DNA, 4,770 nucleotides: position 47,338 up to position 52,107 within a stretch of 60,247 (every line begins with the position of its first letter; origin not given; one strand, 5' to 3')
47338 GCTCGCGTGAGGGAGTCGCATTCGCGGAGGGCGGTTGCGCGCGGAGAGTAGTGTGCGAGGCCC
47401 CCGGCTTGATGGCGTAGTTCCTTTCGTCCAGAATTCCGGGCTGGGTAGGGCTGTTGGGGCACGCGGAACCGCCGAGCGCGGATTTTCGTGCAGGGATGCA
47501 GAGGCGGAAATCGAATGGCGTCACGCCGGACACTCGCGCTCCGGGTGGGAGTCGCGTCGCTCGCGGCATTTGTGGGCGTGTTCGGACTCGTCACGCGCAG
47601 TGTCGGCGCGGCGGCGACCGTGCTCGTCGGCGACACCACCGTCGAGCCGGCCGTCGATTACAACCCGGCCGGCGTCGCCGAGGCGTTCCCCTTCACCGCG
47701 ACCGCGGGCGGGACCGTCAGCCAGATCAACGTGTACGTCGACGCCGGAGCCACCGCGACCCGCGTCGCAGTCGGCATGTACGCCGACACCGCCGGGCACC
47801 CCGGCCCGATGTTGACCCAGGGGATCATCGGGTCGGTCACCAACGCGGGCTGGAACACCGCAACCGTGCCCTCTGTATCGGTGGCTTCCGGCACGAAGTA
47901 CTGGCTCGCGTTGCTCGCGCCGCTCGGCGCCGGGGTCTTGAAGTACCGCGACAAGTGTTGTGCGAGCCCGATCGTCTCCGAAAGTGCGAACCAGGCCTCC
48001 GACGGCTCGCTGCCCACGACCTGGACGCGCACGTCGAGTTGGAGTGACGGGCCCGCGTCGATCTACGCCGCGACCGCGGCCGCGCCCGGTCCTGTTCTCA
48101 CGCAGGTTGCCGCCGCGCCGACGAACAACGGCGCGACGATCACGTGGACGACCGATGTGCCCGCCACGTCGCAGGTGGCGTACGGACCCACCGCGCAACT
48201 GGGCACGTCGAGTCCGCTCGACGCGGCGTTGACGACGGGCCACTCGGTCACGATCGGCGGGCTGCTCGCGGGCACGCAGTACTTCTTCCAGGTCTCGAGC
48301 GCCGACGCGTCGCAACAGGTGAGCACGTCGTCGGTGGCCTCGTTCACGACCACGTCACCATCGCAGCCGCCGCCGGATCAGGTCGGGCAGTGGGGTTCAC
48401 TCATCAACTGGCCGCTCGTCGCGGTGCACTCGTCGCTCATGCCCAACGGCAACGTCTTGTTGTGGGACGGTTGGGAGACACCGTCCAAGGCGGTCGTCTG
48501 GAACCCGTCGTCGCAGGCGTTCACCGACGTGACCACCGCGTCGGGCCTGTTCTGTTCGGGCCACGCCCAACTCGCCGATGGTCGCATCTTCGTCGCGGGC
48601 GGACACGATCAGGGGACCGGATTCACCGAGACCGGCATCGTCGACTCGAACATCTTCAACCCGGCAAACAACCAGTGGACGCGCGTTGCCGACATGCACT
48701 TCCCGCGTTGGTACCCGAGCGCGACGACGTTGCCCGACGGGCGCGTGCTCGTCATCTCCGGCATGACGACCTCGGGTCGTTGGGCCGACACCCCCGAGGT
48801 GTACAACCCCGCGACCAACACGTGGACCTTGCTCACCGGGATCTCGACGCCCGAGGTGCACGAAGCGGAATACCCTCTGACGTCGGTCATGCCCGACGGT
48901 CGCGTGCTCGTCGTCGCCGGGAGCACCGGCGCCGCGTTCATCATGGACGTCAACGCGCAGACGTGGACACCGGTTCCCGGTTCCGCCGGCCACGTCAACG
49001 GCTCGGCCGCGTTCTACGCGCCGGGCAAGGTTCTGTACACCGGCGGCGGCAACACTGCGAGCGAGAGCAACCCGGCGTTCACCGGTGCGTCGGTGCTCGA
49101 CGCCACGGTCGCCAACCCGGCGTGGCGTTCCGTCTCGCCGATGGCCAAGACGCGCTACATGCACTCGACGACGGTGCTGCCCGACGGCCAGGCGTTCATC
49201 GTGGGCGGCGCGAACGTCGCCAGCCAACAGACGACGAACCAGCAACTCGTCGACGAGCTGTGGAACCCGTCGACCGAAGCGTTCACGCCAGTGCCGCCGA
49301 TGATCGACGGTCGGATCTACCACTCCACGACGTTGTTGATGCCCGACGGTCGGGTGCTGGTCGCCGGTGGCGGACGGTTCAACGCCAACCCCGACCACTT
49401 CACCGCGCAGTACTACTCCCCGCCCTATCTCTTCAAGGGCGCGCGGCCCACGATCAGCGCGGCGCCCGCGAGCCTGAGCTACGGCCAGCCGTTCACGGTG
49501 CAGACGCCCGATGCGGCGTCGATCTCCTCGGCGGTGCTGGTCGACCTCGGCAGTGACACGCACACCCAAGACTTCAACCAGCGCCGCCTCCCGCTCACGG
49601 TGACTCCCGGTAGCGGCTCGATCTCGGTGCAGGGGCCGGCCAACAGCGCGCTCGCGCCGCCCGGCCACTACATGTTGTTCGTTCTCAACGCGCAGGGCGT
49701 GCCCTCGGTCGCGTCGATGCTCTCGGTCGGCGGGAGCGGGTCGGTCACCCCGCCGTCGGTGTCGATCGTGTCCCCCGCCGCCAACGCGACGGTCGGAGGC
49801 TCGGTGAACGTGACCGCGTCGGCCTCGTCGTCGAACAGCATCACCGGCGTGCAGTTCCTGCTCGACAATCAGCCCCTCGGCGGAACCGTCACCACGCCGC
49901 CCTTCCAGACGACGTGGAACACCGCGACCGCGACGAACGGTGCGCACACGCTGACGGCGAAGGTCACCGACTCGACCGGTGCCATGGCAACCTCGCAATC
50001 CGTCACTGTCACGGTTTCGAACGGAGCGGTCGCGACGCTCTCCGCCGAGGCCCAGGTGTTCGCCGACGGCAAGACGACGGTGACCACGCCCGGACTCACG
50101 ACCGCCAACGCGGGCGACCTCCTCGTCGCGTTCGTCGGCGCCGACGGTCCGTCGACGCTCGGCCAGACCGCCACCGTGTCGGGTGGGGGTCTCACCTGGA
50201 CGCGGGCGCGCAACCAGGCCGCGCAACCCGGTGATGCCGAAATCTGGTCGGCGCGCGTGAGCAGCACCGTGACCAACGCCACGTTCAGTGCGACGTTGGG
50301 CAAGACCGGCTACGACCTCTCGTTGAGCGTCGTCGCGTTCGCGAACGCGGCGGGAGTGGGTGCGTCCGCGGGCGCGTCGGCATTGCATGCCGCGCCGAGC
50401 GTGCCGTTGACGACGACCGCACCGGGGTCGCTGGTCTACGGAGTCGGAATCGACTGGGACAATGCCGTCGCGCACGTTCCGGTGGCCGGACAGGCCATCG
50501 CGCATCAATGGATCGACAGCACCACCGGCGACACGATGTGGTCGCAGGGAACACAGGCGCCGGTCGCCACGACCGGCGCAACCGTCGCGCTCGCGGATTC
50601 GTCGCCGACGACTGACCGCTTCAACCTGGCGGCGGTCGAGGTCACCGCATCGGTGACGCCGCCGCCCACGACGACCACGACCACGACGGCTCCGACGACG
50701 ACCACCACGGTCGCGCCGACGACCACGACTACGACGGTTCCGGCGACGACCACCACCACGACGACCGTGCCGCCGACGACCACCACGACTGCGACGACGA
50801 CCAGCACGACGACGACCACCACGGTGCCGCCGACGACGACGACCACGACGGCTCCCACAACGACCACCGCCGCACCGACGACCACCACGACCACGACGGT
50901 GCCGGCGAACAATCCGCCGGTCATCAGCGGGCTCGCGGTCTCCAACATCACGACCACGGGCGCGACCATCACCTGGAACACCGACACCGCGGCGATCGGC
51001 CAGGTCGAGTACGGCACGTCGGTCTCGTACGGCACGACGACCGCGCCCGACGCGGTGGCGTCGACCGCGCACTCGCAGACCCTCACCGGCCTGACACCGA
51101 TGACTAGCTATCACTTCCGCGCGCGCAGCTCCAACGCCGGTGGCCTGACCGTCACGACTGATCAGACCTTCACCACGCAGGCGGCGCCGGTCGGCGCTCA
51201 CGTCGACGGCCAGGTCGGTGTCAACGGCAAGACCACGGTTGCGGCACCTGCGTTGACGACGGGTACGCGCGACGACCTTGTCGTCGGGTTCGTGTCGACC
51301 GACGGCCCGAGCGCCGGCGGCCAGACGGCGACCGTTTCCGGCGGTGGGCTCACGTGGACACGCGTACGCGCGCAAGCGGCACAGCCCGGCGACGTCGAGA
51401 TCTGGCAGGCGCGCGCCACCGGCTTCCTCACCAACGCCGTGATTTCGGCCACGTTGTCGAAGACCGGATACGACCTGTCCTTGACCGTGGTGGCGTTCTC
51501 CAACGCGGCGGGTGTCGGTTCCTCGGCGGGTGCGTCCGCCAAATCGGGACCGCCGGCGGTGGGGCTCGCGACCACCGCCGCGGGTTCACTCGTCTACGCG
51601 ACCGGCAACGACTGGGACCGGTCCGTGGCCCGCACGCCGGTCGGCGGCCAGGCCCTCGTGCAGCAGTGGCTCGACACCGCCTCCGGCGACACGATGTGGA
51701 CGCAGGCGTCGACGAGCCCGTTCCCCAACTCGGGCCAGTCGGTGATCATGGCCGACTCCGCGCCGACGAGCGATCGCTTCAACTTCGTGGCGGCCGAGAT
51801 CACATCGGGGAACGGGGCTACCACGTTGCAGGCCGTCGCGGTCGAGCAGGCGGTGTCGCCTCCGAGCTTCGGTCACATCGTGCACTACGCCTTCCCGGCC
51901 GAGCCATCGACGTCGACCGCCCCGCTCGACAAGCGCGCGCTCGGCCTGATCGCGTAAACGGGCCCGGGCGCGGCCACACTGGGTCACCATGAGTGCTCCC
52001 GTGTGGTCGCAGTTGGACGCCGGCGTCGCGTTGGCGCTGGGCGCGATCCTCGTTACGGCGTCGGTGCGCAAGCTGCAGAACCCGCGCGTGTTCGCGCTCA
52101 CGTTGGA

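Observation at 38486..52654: Candidate extracellular copper-oxidase locus: two giant multidomain oxidases + DDHG-repeat protein + two-component system + MauE-like protein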

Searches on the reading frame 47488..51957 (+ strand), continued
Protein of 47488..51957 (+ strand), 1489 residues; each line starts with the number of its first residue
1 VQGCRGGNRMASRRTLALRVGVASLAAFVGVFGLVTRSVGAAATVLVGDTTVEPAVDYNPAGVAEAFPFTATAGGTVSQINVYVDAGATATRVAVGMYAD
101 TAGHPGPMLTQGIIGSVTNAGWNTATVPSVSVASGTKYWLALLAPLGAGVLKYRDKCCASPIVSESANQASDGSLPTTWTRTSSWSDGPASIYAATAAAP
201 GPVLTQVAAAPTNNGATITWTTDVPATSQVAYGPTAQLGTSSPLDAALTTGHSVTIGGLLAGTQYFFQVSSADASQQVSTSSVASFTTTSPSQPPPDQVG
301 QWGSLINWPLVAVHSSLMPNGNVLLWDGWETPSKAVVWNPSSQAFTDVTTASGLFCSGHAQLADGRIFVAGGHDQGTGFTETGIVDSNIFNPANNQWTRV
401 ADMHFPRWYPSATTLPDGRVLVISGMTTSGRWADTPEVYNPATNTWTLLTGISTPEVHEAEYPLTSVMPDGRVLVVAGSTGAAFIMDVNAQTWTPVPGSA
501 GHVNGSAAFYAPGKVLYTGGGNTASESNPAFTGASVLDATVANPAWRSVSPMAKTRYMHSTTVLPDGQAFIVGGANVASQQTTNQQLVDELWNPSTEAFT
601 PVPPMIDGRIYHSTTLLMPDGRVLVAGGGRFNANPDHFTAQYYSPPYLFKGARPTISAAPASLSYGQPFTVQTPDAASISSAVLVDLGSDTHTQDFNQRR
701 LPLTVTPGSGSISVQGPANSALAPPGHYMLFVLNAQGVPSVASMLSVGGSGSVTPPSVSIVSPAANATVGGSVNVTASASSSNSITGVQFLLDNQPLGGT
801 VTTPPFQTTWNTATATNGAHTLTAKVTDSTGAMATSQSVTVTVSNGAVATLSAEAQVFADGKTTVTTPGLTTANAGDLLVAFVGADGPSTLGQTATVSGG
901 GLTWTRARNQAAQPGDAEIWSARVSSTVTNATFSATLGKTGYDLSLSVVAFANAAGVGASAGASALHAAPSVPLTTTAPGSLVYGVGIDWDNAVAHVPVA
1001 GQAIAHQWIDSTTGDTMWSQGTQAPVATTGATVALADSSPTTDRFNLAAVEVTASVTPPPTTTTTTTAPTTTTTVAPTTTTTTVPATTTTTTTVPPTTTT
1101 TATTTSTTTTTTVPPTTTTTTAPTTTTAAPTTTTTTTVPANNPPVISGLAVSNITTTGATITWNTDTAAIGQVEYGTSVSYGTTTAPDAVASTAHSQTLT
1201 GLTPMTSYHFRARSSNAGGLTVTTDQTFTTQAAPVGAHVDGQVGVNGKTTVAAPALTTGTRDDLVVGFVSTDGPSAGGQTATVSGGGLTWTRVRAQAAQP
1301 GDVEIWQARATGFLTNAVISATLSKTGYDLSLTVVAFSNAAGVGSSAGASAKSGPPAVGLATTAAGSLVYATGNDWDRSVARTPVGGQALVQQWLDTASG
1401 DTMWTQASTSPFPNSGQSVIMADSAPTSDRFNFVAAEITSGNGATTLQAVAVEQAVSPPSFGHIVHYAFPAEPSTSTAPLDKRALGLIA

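Call 27: find_encoding_contigs(protein=P0124, flank=10000, max_places=3)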
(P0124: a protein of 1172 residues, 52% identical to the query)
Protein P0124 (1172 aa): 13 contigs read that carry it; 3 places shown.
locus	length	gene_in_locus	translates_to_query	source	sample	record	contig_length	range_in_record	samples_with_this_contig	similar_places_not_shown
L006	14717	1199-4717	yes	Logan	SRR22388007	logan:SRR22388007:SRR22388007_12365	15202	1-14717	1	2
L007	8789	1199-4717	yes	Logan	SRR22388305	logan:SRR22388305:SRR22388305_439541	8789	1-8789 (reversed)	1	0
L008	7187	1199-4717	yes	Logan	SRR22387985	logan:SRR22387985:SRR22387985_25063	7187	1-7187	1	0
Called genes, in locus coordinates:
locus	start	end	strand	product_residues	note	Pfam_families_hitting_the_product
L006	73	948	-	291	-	PF02739:5_3_exonuc_N, PF01367:5_3_exonuc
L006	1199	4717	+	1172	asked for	PF07646:Kelch_2 (faint), PF01344:Kelch_1 (faint), PF00041:fn3 (faint), PF16656:Pur_ac_phosph_N, PF13415:Beta-prop_FBX42 (faint), PF07250:Glyoxal_oxid_N, PF09118:GO-like_E_set, PF17957:Big_7, +5 more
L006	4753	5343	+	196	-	PF02630:SCO1-SenC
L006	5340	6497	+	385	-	PF00155:Aminotran_1_2 (weak), PF01041:DegT_DnrJ_EryC1, PF01212:Beta_elim_lyase (weak), PF00266:Aminotran_5 (weak)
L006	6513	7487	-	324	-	PF00106:adh_short (weak), PF01370:Epimerase, PF02719:Polysacc_synt_2, PF04321:RmlD_sub_bind, PF05368:NmrA, PF01073:3Beta_HSD, PF13460:NAD_binding_10, PF16363:GDP_Man_Dehyd, +1 more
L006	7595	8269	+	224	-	PF17836:PglD_N, PF00132:Hexapep (faint)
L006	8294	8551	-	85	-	PF10708:DUF2510 (weak)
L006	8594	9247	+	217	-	PF00132:Hexapep, PF14602:Hexapep_2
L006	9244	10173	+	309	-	PF00535:Glycos_transf_2, PF13641:Glyco_tranf_2_3, PF13632:Glyco_trans_2_3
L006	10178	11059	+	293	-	PF00535:Glycos_transf_2, PF13641:Glyco_tranf_2_3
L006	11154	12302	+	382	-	PF00155:Aminotran_1_2, PF01041:DegT_DnrJ_EryC1, PF01212:Beta_elim_lyase (weak)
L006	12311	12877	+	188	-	PF25084:LbH_EIF2B (faint), PF25087:GMPPB_C (faint), PF00132:Hexapep (weak), PF14602:Hexapep_2 (faint), PF00132:Hexapep (weak)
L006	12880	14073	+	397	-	PF13439:Glyco_transf_4, PF13579:Glyco_trans_4_4 (weak), PF00534:Glycos_transf_1 (weak), PF13692:Glyco_trans_1_4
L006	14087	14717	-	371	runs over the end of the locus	?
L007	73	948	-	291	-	PF02739:5_3_exonuc_N, PF01367:5_3_exonuc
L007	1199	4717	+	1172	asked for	PF07646:Kelch_2 (faint), PF01344:Kelch_1 (faint), PF00041:fn3 (faint), PF16656:Pur_ac_phosph_N, PF13415:Beta-prop_FBX42 (faint), PF07250:Glyoxal_oxid_N, PF09118:GO-like_E_set, PF17957:Big_7, +5 more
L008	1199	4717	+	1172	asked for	PF07646:Kelch_2 (faint), PF01344:Kelch_1 (faint), PF00041:fn3 (faint), PF16656:Pur_ac_phosph_N, PF13415:Beta-prop_FBX42 (faint), PF07250:Glyoxal_oxid_N, PF09118:GO-like_E_set, PF17957:Big_7, +5 more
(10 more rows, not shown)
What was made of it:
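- One sits next to SCO1/SenC and surface-glycan biosynthesis genes (call 27). Where a CRO has a dedicated partner, it is a SCO1/SenC copper chaperone (call 27).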

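Call 59: search_protein_families(library=ncbifam, proteins=[window:47515-51954:+], max_evalue=0.001)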
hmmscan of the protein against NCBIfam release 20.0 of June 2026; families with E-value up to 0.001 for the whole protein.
window:47515-51954:+ (1480 aa): 2 families
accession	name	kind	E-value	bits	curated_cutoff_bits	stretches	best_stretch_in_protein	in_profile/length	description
NF052501.1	RdCuOxGlxASco2837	equivalog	2.2e-69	234.3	800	2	374-738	263-644/645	radical copper oxidase GlxA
TIGR02608.1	delta_60_rpt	domain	0.0008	19.2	76.5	0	608-621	8-21/55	delta-60 repeat domain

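Call 67: search_protein_families(library=pfam, proteins=[L003:4872-5396:+, L003:2-673:+], max_evalue=0.001)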
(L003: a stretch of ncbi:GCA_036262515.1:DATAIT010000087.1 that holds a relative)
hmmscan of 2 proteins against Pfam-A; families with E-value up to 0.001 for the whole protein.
L003:4872-5396:+ (175 aa): 0 families

L003:2-673:+ (224 aa): 2 families
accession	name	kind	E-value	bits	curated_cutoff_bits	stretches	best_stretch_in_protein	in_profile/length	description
PF13205.12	Big_5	-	9.8e-48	161.7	23.6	2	15-116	1-105/105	Bacterial Ig-like domain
PF04234.18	CopC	-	1.8e-05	26.1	23.3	0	128-200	4-73/92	CopC domain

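Call 75: find_encoding_contigs(protein=P0145, flank=7000, max_places=2)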
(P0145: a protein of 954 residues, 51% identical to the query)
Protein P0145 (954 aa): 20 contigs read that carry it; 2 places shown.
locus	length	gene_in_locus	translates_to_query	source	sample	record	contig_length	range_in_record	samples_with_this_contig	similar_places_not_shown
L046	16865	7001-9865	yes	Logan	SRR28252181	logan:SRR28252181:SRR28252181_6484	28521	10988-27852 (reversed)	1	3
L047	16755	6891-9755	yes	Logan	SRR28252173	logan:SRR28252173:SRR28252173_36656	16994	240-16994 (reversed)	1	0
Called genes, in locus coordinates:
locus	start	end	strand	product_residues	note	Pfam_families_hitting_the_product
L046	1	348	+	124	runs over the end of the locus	PF00453:Ribosomal_L20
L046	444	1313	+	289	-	PF22435:MRM3-like_sub_bind, PF08032:SpoU_sub_bind (weak), PF00588:SpoU_methylase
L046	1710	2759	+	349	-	PF02912:Phe_tRNA-synt_N, PF01409:tRNA-synt_2d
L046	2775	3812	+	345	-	PF03447:NAD_binding_3, PF00742:Homoserine_dh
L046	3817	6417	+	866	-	PF01588:tRNA_bind, PF03483:B3_4, PF03484:B5, PF17759:tRNA_synthFbeta, PF03147:FDX-ACB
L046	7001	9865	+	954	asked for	PF07250:Glyoxal_oxid_N, PF25210:Kelch_FKB95, PF13418:Beta-prop_TYW4 (weak), PF13964:Beta-prop_Calicin (weak), PF07250:Glyoxal_oxid_N, PF24981:Beta-prop_ATRN-LZTR1 (weak), PF09118:GO-like_E_set, PF17957:Big_7, +4 more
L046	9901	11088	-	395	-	-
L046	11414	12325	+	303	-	-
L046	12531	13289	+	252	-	PF05198:IF3_N, PF00707:IF3_C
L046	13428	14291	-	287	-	PF13489:Methyltransf_23, PF13847:Methyltransf_31, PF08241:Methyltransf_11, PF08242:Methyltransf_12, PF13649:Methyltransf_25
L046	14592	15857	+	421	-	PF01694:Rhomboid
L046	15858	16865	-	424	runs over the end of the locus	PF05977:MFS_3, PF07690:MFS_1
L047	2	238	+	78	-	?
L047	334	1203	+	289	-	PF22435:MRM3-like_sub_bind, PF08032:SpoU_sub_bind (weak), PF00588:SpoU_methylase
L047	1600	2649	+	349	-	PF02912:Phe_tRNA-synt_N, PF01409:tRNA-synt_2d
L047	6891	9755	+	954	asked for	PF07250:Glyoxal_oxid_N, PF25210:Kelch_FKB95, PF13418:Beta-prop_TYW4 (weak), PF13964:Beta-prop_Calicin (weak), PF07250:Glyoxal_oxid_N, PF24981:Beta-prop_ATRN-LZTR1 (weak), PF09118:GO-like_E_set, PF17957:Big_7, +4 more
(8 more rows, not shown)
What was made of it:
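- One sits alone between pheT and infC (call 75).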

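Call 76: find_encoding_contigs(protein=P0224, flank=7000, max_places=1)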
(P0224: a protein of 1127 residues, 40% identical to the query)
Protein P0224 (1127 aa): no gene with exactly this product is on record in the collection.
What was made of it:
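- Tried and rejected: The protein is not on record (call 76).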

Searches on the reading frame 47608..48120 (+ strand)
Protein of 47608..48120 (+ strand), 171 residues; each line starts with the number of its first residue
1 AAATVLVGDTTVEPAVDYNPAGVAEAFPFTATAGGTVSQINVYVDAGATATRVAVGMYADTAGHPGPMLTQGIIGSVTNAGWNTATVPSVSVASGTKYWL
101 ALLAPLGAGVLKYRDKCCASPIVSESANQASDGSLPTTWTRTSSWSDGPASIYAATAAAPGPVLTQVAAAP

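Call 19: search_protein_families(library=pfam, proteins=[window:47608-48120:+], max_evalue=10)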
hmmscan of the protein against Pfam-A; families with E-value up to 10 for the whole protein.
window:47608-48120:+ (171 aa): 1 family
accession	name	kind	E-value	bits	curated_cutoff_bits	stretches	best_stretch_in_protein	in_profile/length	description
PF13313.11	DUF4082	-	1.3e-05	25.7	28.4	1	28-116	20-102/143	Domain of unknown function (DUF4082)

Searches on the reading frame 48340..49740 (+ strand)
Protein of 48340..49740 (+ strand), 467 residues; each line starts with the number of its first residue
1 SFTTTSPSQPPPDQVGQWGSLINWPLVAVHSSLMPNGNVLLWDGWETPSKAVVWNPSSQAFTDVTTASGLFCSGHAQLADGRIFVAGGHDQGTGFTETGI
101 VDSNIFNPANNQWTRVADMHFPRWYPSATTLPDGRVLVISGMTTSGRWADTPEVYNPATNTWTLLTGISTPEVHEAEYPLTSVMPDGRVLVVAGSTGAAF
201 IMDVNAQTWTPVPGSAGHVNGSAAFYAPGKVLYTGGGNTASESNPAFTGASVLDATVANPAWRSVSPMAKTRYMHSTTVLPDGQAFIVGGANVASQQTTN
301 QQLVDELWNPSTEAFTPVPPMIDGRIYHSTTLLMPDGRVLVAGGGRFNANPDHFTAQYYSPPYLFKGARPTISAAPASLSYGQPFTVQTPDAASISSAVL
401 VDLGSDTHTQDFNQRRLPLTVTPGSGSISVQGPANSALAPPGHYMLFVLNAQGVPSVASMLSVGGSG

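Call 55: search_solved_structures(query=window:48340-49740:+, max_evalue=0.001, show_alignments=2)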
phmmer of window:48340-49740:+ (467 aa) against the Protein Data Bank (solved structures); distinct sequences matched with E-value up to 0.001: 91 (the best 60 are shown).
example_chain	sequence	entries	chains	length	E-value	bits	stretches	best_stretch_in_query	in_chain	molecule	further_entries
8tx5_A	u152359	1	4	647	5.7e-51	177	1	5-463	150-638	Galactose oxidase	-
2eic_A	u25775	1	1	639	2.7e-50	174.8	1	5-463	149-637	Galactose oxidase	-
2eib_A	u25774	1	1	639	3.1e-50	174.6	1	5-463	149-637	Galactose oxidase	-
2eid_A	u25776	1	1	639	3.6e-50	174.4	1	5-463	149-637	Galactose oxidase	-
1t2x_A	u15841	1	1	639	7.3e-50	173.4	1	5-463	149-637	Galactose Oxidase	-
1gof_A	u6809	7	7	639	8.4e-50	173.2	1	5-463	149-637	GALACTOSE OXIDASE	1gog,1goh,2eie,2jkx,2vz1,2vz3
1k3i_A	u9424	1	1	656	9.3e-50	173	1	5-463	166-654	Galactose Oxidase Precursor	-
2wq8_A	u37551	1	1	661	1.2e-49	172.7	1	5-463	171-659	GALACTOSE OXIDASE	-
8tx6_A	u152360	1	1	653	2.2e-49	171.8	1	5-464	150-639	Galactose oxidase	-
6xlt_A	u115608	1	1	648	3.2e-49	171.2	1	5-463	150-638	Galactose oxidase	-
4unm_A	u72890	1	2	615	4.5e-49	170.8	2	99-461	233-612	SECRETED PROTEIN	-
5c86_A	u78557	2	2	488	1.8e-48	168.8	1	14-462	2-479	Kelch domain-containing protein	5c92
9g43_A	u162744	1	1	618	2.4e-48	168.4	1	10-463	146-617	Galactose oxidase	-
9g8h_A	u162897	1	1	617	2.4e-48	168.3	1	10-463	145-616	Galactose oxidase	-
9ndr_A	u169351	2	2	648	4.3e-48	167.5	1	5-463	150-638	Galactose oxidase | F5/8 type C domain-containing protein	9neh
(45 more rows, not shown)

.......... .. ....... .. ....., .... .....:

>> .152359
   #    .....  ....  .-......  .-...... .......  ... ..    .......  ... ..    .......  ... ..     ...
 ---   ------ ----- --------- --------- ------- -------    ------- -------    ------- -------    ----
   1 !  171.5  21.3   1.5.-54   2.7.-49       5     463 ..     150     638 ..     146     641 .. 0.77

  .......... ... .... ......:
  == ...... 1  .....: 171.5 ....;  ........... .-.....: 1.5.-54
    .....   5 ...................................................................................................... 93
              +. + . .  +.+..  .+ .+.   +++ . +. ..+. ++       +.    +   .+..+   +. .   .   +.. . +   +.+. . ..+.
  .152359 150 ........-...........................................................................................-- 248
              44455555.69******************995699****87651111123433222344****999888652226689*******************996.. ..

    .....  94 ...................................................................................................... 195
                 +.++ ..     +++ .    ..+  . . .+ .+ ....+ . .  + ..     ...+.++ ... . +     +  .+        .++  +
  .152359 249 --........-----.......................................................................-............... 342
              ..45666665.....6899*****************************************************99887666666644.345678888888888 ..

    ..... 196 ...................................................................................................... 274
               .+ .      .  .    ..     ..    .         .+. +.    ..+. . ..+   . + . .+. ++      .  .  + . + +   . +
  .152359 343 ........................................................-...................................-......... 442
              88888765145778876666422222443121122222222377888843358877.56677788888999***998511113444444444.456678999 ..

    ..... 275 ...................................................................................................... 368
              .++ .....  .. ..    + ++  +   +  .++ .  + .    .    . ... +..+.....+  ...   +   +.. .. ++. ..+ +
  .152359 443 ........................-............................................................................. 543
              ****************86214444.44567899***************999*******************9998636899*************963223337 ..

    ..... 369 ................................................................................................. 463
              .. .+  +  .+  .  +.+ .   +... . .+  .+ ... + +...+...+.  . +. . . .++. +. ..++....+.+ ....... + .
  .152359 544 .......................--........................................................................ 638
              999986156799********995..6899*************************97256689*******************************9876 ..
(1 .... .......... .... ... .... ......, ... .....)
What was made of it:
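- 48370..49725 (+): Kelch propeller plus E-set catalytic unit of F, with all galactose-oxidase copper ligands and the cross-link Cys. phmmer against galactose oxidase, E ~1e-50, and GlxA 4unm, E 4.5e-49, with alignment (call 55).
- On Copper radical oxidase (AA5; galactose oxidase / glyoxal oxidase / GlxA): LFCSGH, PRWYPS, RIYHST and SDTHTQ align to the galactose oxidase residues (call 55).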
